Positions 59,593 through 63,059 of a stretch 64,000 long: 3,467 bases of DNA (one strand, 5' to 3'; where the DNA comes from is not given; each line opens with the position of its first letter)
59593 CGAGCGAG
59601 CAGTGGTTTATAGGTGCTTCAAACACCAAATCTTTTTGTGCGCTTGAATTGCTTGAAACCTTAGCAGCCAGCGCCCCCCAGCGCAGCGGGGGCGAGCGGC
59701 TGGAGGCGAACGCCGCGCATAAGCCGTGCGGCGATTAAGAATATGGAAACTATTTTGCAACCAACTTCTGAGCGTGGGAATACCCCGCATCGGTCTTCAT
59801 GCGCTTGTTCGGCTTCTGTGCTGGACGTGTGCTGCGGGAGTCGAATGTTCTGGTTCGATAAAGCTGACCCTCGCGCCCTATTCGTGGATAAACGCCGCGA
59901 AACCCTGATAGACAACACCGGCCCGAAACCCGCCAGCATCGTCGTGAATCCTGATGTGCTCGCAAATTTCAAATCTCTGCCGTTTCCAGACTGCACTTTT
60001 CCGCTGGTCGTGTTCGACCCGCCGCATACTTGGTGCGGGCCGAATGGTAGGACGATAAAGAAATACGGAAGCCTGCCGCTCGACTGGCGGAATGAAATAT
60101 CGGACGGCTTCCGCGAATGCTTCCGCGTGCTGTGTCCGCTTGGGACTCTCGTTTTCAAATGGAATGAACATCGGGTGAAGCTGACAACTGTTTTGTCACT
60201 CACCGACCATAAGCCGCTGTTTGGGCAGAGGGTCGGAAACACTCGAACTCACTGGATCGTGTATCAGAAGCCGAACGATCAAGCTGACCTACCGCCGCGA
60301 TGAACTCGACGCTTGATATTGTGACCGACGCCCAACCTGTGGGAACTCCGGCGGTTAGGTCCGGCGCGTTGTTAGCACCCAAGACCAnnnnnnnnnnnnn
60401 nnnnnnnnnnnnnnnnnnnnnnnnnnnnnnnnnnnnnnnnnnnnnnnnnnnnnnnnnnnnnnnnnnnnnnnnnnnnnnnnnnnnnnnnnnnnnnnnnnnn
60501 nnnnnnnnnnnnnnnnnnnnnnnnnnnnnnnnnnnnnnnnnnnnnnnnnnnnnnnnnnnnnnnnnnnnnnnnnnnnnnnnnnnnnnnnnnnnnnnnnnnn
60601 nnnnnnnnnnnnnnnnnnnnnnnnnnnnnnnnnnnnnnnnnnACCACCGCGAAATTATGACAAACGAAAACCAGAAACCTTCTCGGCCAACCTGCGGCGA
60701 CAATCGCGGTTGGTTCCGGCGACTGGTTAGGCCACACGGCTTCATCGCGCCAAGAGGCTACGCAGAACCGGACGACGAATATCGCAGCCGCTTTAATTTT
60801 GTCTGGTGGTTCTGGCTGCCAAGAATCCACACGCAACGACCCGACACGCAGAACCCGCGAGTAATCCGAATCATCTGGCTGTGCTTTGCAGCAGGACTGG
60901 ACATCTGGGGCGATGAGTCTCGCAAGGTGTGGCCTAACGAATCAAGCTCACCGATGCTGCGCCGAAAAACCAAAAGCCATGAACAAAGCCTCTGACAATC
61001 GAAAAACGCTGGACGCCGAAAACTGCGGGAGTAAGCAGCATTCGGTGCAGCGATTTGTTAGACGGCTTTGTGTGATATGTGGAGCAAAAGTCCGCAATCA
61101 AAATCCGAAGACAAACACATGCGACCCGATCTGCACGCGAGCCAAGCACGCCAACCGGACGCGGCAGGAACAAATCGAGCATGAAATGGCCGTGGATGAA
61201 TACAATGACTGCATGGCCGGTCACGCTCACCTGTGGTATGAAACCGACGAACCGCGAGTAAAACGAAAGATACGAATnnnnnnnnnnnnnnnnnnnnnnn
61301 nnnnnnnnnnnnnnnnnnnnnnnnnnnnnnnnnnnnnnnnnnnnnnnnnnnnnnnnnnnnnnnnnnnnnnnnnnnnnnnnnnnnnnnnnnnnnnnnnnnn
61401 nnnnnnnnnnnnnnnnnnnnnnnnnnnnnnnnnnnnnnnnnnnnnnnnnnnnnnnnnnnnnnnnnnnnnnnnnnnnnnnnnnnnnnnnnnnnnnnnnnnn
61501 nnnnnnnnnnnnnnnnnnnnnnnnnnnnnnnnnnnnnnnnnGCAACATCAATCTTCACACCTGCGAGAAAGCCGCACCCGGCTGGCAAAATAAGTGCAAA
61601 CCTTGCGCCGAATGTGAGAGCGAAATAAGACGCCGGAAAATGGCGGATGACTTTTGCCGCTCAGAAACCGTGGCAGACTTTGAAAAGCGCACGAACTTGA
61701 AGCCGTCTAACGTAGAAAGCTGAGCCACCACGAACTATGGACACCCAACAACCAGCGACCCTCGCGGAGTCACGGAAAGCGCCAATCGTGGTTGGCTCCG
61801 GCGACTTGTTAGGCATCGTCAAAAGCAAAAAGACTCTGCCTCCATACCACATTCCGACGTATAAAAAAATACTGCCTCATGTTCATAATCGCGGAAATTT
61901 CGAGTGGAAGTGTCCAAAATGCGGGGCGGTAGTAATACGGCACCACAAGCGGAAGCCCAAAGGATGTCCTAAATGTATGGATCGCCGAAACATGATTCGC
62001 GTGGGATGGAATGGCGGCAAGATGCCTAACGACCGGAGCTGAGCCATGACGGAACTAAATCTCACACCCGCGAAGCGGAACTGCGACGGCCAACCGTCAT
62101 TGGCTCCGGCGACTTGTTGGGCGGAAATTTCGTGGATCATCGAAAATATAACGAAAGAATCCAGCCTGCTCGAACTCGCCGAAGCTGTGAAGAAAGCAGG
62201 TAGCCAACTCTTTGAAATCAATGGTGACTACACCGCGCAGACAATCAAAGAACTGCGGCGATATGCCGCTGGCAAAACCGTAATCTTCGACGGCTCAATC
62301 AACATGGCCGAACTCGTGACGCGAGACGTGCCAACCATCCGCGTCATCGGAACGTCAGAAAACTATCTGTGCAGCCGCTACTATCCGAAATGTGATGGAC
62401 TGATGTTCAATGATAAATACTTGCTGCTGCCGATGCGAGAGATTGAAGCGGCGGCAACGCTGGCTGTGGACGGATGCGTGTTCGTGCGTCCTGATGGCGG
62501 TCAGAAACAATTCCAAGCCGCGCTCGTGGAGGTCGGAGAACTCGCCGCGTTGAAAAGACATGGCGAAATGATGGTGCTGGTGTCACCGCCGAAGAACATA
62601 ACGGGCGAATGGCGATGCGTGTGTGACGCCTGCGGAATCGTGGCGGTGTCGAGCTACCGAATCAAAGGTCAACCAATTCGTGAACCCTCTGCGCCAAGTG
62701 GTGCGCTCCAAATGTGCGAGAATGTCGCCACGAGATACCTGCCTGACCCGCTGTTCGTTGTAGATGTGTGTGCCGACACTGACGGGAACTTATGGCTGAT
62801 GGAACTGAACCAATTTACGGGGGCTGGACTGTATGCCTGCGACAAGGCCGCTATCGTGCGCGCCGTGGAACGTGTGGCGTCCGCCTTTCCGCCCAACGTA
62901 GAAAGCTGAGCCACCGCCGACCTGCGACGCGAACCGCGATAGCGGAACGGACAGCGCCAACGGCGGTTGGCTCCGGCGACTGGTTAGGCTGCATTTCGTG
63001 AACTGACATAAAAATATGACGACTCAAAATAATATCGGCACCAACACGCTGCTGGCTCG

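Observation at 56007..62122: Start codons sit inside the element loops, and the conserved right arm is translated in all three frames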

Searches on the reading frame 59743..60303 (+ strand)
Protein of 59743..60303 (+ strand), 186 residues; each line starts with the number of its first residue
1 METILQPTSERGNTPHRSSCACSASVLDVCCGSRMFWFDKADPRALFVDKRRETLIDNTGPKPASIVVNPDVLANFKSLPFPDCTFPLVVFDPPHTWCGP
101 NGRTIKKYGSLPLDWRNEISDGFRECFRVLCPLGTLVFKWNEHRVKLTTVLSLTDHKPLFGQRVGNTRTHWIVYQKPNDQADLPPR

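Call 9: search_protein_families(library=pfam, proteins=[window:59743-60303:+], max_evalue=0.01)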
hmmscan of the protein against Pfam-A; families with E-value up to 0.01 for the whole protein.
window:59743-60303:+ (186 aa): 0 families

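Call 67: find_encoding_contigs(protein=window:59743-60303:+, flank=2500, max_places=6)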
Protein window:59743-60303:+ (186 aa): no gene with exactly this product is on record in the collection.

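Call 80: search_protein_families(library=phrogs, proteins=[window:59743-60300:+], max_evalue=0.001)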
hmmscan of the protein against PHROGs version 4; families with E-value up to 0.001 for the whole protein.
window:59743-60300:+ (186 aa): 4 families
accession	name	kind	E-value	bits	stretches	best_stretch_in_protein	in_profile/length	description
phrog_954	-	other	1.2e-62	212.1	1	22-180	50-205/229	DNA methyltransferase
phrog_6151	-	other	4e-30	105.1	1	79-181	1-103/117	DNA methyltransferase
phrog_11564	-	other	1.2e-29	103.5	1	24-112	5-91/117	DNA methyltransferase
phrog_7811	-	other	8.3e-11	42.6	1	26-53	6-33/41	methyltransferase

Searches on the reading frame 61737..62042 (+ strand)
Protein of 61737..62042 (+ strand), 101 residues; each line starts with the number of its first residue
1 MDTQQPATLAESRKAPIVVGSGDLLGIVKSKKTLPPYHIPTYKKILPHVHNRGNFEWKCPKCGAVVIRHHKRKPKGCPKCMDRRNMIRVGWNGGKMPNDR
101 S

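Call 9: search_protein_families(library=pfam, proteins=[window:61737-62042:+], max_evalue=0.01)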
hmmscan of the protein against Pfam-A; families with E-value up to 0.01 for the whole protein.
window:61737-62042:+ (101 aa): 3 families
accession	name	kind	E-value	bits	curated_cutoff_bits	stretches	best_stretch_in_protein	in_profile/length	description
PF14319.11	Zn_Tnp_IS91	-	0.00028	21.2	26.3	1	32-86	13-68/90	Transposase zinc-binding domain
PF23458.2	DUF7130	-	0.0012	19.1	35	1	52-87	49-83/89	Domain of unknown function (DUF7130)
PF17283.8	Zn_ribbon_SprT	-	0.0022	18.4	28.1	1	55-81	3-31/38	SprT-like zinc ribbon domain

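Call 68: find_encoding_contigs(protein=window:61737-62042:+, flank=2500, max_places=6)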
Protein window:61737-62042:+ (101 aa): 1 contig read that carries it; 1 place shown.
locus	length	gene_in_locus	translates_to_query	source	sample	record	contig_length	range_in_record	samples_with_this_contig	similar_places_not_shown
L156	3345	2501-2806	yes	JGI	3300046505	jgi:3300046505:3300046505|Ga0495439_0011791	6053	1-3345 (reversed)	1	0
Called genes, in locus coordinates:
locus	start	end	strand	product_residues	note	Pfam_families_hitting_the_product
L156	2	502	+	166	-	-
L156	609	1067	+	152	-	-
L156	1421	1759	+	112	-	-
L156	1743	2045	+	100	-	-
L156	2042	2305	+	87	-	-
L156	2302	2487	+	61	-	-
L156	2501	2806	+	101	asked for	-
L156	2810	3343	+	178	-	?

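Call 80: search_protein_families(library=phrogs, proteins=[window:61737-62039:+], max_evalue=0.001)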
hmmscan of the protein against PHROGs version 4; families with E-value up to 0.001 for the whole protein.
window:61737-62039:+ (101 aa): 1 family
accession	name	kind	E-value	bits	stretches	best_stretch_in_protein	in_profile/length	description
phrog_681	-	DNA, RNA and nucleotide metabolism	0.0003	20.5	1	49-84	394-432/576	endonuclease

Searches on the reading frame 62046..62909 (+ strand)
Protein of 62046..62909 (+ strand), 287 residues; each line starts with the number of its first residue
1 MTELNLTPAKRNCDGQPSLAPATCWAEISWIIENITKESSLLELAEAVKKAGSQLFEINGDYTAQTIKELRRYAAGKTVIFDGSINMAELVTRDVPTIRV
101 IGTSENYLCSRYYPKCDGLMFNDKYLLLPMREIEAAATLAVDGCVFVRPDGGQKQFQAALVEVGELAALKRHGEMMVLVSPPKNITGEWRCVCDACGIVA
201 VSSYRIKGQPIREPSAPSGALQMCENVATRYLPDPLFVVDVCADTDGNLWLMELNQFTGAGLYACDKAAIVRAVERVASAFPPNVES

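Call 9: search_protein_families(library=pfam, proteins=[window:62046-62909:+], max_evalue=0.01)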
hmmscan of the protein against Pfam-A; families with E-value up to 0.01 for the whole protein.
window:62046-62909:+ (287 aa): 2 families
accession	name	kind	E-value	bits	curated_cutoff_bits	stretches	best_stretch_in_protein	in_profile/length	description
PF18299.6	R2K_2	-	6.7e-12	45.9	26.2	1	144-271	21-145/147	ATP-grasp domain, R2K clade family 2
PF14243.11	R2K_3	-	1.6e-11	45.2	26.3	1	136-274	36-169/169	ATP-grasp domain, R2K clade family 3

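Call 21: find_related_loci(query=window:62046-62906:+, collection=viral_contigs, flank=6000)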
Query window:62046-62906:+ (287 aa) in viral_contigs; peptide patterns used: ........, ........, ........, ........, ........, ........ (x = any residue, [..] = any of these).
5 stretches matched a pattern, but none encodes a relative of the query by tblastn (E <= 1e-3).

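Call 44: find_homologous_proteins(query=window:62046-62906:+, max_evalue=0.00001)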
Query window:62046-62906:+ (287 aa): 86 proteins with E <= 0.00001 among 3509 candidates.
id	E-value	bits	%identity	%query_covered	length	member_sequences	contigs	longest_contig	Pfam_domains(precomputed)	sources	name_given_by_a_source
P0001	2.3e-151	521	86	92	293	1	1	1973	PF14243.12,PF18299.7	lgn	-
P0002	1.9e-149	515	79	100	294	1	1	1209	PF14243.12,PF18299.7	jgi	jgi:hypothetical protein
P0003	2.7e-146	504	80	97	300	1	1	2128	PF14243.12,PF18299.7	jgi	jgi:hypothetical protein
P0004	5.6e-141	487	83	90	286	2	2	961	PF14243.12,PF18299.7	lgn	-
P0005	5.1e-110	385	65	91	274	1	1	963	PF14243.12,PF18299.7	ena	-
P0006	8.6e-100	352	62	88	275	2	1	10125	PF14243.12,PF18299.7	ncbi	-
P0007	1.7e-96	341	59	89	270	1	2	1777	PF14243.12,PF18299.7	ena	-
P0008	4.7e-79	284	55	86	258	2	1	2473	PF14243.12,PF18299.7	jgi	-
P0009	1.3e-56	210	45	86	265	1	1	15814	PF14243.12,PF18299.7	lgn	-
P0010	7.8e-56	207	41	88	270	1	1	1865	PF14243.12,PF18299.7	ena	-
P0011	1.3e-54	204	43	87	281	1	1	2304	PF14243.12,PF18299.7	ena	-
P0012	4.5e-54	202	41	87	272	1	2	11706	PF14243.12,PF18299.7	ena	-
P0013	1.8e-53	200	43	86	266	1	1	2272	PF14243.12,PF18299.7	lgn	-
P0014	6.2e-53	198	41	86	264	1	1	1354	PF14243.12,PF18299.7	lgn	-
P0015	1.3e-52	197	41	88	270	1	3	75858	PF14243.12,PF18299.7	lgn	-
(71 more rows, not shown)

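Call 48: find_encoding_contigs(protein=P0003, flank=3000, max_places=2)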
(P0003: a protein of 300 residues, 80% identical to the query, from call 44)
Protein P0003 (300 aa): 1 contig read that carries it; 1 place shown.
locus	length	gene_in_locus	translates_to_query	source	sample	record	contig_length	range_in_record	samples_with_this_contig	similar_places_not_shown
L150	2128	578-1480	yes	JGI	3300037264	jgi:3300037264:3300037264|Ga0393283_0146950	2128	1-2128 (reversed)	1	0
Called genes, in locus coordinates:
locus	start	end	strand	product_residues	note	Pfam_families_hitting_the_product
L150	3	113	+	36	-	?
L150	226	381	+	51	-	-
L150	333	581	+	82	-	-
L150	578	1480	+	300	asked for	PF14243:R2K_3, PF18299:R2K_2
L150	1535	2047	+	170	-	-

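Call 49: find_encoding_contigs(protein=P0001, flank=3000, max_places=2)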
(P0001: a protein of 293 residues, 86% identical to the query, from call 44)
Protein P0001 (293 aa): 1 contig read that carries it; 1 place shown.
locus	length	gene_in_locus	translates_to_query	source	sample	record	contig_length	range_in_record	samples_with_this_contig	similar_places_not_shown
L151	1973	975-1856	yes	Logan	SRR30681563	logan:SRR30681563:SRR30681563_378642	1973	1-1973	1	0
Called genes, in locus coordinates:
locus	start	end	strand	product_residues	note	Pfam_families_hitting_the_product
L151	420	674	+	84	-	-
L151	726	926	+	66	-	-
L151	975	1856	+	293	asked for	PF14243:R2K_3, PF18299:R2K_2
